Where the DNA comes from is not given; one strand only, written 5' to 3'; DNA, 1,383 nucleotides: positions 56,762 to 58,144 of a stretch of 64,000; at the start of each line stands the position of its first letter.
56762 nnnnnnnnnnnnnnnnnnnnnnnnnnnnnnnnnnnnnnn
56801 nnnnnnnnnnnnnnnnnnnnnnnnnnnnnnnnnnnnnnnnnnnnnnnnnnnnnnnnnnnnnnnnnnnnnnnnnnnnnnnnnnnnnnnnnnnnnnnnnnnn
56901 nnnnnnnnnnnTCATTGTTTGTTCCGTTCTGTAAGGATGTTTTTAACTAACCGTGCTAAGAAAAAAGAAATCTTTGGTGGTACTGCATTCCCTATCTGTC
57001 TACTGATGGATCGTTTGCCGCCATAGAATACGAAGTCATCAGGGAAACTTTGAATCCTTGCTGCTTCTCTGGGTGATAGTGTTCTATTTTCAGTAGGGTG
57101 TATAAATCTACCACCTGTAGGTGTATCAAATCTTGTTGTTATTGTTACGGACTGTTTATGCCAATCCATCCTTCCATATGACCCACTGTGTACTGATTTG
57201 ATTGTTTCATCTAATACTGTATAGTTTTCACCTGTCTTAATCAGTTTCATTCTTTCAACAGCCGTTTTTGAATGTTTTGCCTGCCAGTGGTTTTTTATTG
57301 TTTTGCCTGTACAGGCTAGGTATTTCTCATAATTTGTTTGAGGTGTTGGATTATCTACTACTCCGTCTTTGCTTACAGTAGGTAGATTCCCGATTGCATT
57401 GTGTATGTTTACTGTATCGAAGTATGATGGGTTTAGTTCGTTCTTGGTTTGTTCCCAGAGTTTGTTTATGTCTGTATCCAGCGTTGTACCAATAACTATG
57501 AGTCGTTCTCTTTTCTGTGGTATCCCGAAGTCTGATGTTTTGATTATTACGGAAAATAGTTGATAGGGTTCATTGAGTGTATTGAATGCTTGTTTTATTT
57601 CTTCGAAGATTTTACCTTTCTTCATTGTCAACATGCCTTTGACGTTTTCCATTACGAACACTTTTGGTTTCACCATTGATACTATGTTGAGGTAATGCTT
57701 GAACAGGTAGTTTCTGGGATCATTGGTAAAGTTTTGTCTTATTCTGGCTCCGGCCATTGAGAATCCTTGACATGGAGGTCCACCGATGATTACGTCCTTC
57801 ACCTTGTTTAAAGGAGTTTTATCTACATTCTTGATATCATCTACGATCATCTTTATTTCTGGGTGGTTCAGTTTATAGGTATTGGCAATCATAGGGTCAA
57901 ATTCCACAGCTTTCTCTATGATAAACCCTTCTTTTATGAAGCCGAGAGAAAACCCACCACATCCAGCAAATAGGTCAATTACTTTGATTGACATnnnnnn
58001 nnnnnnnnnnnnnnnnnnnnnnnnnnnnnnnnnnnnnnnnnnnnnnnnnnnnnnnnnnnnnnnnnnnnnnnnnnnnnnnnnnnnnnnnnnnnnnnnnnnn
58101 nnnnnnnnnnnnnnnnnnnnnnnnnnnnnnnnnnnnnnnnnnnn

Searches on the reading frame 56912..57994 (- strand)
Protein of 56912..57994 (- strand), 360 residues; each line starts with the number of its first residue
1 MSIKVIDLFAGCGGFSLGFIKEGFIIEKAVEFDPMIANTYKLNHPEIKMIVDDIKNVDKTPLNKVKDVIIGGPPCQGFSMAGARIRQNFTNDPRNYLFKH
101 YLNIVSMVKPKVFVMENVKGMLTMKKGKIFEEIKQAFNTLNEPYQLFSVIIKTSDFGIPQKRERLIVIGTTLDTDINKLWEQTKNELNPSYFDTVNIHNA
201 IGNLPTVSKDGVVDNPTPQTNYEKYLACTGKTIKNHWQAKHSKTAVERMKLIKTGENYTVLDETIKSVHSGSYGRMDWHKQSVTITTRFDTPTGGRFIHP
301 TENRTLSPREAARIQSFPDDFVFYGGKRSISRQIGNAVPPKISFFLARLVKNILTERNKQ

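Call 52: search_protein_families(library=phrogs, proteins=[window:56912-57994:-], max_evalue=0.01)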
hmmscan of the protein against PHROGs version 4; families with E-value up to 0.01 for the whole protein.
window:56912-57994:- (360 aa): 9 families
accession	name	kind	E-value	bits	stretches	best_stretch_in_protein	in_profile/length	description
phrog_116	-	other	8e-76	256.9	1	1-358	206-497/779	DNA methyltransferase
phrog_363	-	other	2.1e-38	133.3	1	1-238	52-245/327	DNA methyltransferase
phrog_23910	-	unknown function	7.8e-25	87.8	1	271-354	10-98/99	-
phrog_36001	-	unknown function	1.2e-17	64.4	2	95-174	488-565/715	-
phrog_5999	-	other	3.1e-17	63.5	1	2-89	2-91/109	DNA methyltransferase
phrog_13621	-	unknown function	4.2e-06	27.7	1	296-354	47-112/121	-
phrog_757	-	other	9.1e-06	25.9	1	2-123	14-133/247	DNA methyltransferase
phrog_864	-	DNA, RNA and nucleotide metabolism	0.00018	21.1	1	36-133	678-760/1064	DNA primase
phrog_16528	-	other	0.0027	18.3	1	282-357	147-224/236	DNA methyltransferase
